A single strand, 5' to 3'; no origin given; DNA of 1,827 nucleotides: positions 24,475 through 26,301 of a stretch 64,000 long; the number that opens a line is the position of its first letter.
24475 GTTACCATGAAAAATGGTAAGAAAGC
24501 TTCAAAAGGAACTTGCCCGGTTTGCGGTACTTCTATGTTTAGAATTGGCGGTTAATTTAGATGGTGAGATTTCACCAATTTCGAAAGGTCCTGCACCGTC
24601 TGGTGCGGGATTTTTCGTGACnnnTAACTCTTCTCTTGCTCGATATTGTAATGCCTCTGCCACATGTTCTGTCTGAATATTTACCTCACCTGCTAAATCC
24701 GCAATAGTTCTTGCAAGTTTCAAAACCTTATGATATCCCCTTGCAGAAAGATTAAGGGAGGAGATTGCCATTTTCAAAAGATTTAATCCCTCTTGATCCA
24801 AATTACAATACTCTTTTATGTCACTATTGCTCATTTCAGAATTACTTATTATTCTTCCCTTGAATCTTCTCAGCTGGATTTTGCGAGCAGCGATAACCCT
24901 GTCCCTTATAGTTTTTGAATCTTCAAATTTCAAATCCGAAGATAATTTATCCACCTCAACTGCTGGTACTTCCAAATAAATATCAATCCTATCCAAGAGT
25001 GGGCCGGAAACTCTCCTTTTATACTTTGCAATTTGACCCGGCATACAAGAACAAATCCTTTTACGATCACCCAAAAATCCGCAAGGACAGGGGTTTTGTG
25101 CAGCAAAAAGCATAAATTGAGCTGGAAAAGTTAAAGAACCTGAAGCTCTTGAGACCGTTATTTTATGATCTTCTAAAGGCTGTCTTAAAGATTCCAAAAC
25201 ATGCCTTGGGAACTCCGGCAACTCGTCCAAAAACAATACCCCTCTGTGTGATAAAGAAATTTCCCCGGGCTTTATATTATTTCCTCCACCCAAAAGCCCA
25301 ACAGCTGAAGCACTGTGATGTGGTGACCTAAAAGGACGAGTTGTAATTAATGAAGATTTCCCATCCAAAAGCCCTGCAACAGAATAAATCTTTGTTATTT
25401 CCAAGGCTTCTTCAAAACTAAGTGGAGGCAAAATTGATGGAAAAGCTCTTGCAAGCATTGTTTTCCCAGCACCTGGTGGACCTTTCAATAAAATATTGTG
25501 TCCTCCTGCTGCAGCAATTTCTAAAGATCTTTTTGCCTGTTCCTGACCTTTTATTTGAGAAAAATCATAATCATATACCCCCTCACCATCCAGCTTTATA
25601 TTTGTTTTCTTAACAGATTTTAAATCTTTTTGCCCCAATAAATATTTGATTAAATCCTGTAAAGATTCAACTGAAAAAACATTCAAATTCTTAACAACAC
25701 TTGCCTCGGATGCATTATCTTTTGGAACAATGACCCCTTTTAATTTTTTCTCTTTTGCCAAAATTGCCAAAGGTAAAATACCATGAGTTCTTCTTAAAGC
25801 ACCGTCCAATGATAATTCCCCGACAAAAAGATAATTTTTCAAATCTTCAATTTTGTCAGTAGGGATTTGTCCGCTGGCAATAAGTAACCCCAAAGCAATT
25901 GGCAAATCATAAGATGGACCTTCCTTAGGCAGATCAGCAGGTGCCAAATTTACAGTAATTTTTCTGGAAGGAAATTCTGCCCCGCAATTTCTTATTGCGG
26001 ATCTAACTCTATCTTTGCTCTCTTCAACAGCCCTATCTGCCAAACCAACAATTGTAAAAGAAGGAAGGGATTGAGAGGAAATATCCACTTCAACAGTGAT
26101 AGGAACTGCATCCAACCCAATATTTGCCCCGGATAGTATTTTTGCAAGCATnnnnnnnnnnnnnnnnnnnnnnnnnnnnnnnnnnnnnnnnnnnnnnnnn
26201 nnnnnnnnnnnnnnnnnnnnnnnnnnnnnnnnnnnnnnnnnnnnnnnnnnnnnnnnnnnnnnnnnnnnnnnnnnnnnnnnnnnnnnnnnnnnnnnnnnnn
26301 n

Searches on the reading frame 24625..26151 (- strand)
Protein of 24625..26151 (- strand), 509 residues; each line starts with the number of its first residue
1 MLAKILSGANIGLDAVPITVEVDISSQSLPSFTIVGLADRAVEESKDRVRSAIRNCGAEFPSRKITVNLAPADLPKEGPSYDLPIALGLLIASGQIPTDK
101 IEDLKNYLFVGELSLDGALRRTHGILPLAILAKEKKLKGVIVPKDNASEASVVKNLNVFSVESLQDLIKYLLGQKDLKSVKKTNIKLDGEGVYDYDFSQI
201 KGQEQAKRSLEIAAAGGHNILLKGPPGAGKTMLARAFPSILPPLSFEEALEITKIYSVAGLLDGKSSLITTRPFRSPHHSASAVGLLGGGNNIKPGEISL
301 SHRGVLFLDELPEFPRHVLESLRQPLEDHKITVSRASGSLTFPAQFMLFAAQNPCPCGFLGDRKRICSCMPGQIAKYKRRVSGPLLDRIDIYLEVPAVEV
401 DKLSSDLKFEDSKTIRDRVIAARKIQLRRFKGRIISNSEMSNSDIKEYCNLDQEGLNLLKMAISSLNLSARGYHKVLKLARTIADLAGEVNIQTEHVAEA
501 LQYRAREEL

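Call 6: find_related_loci(query=window:24625-26151:-, collection=genome_contigs, flank=10000)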
Query window:24625-26151:- (509 aa) in genome_contigs; peptide patterns used: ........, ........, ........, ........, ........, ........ (x = any residue, [..] = any of these).
149 stretches matched a pattern; 8 encode a relative of the query (tblastn E <= 1e-3); 8 distinct loci.
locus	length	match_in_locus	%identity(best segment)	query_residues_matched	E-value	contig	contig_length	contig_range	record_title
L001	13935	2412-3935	80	1-508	0e+0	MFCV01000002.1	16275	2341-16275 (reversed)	MAG: Candidatus Daviesbacteria bacterium RIFCSPHIGHO2_02_FULL_36_13 rifcsphigho2_02_scaffold_16566, whole genome shotgun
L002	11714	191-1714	77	1-508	0e+0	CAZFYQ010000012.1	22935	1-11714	MAG TPA_asm: uncultured Gammaproteobacteria bacterium isolate SRP200132_co1_341 genome assembly, contig: NODE_3850_lengt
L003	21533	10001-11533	70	1-509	0e+0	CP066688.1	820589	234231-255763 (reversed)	MAG: Candidatus Daviesbacteria bacterium isolate NC_groundwater_497_Ag_S-0.1um_39_22 chromosome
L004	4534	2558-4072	61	1-507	0e+0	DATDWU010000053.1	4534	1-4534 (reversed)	MAG TPA_asm: Patescibacteria group bacterium isolate SMAG_U8120 k141_2310418, whole genome shotgun sequence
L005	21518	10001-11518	60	1-507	0e+0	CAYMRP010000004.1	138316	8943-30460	MAG TPA_asm: uncultured Gammaproteobacteria bacterium isolate SRP286056_co1_76 genome assembly, contig: NODE_83_length_1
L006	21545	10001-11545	48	1-506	2e-154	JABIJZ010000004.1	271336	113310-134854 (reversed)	MAG: Candidatus Peregrinibacteria bacterium isolate SI054_bin37 k141_91678, whole genome shotgun sequence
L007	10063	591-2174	49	1-506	1e-158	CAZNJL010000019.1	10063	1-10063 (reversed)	MAG TPA_asm: uncultured Candidatus Saccharibacteria bacterium isolate SRP178699_co1_444 genome assembly, contig: NODE_92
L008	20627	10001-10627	25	98-315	6e-5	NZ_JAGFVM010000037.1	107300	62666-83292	Marinilactibacillus kalidii strain M4U5P12 306, whole genome shotgun sequence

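Call 13: find_related_loci(query=window:24625-26151:-, collection=metagenome_contigs, flank=3000)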
Query window:24625-26151:- (509 aa) in metagenome_contigs; peptide patterns used: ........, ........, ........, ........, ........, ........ (x = any residue, [..] = any of these).
256 stretches matched a pattern; 9 encode a relative of the query (tblastn E <= 1e-3); 9 distinct loci.
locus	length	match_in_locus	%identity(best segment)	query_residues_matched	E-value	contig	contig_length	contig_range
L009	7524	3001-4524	80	1-508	0e+0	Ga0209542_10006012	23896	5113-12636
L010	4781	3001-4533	79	1-508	0e+0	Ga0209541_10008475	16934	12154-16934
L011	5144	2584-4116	79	1-508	0e+0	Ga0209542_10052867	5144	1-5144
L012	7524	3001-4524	75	1-508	0e+0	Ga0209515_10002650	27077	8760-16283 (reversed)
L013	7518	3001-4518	60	1-507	0e+0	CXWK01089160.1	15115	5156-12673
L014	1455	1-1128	60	134-507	5e-172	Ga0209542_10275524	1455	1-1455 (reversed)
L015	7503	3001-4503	61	1-504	0e+0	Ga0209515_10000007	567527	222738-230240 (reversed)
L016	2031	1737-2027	90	1-97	3e-52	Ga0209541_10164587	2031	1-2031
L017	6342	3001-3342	25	198-338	8e-6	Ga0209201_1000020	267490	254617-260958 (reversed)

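Call 16: search_protein_families(library=pfam, proteins=[window:24625-26151:-], max_evalue=0.01)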
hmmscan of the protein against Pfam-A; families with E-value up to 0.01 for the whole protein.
window:24625-26151:- (509 aa): 13 families
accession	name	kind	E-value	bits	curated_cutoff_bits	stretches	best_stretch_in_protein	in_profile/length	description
PF01078.27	Mg_chelatase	-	1.4e-92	309.2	20.3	1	196-402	1-206/207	Magnesium chelatase, subunit ChlI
PF13541.12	ChlI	-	5.9e-47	159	27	1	20-146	1-121/121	Subunit ChlI of Mg-chelatase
PF13335.12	Mg_chelatase_C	-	4.1e-34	117.5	26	1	410-504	2-94/94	Magnesium chelatase, subunit ChlI C-terminal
PF07728.20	AAA_5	-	1.1e-08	35.6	22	1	219-356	1-125/139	AAA domain (dynein-related subfamily)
PF00493.29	MCM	-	1.8e-06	27.7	23.3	1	293-356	112-175/224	MCM P-loop domain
PF05362.19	Lon_C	-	3.8e-06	27.1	21.1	1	49-172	77-203/205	Lon protease (S16) C-terminal proteolytic domain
PF00158.32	Sigma54_activat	-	4.9e-06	26.8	20.2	1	204-332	9-123/168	Sigma-54 interaction domain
PF05496.18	RuvB_N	-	1.6e-05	25.2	27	0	199-236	8-52/159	Holliday junction DNA helicase RuvB P-loop domain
PF07726.17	AAA_3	-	0.0011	19.3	27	0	305-355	65-113/131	ATPase family associated with various cellular activities (AAA)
PF01695.23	IstB_IS21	-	0.0022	18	24.1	1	189-237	61-112/238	IstB-like ATP binding protein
PF13191.12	AAA_16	-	0.0024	18.8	32.6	1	210-240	16-47/167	AAA ATPase domain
PF00004.35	AAA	-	0.0031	18.4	21.2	0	220-237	1-18/131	ATPase family associated with various cellular activities (AAA)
PF13401.12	AAA_22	-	0.0068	17.2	27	0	219-242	7-30/130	AAA domain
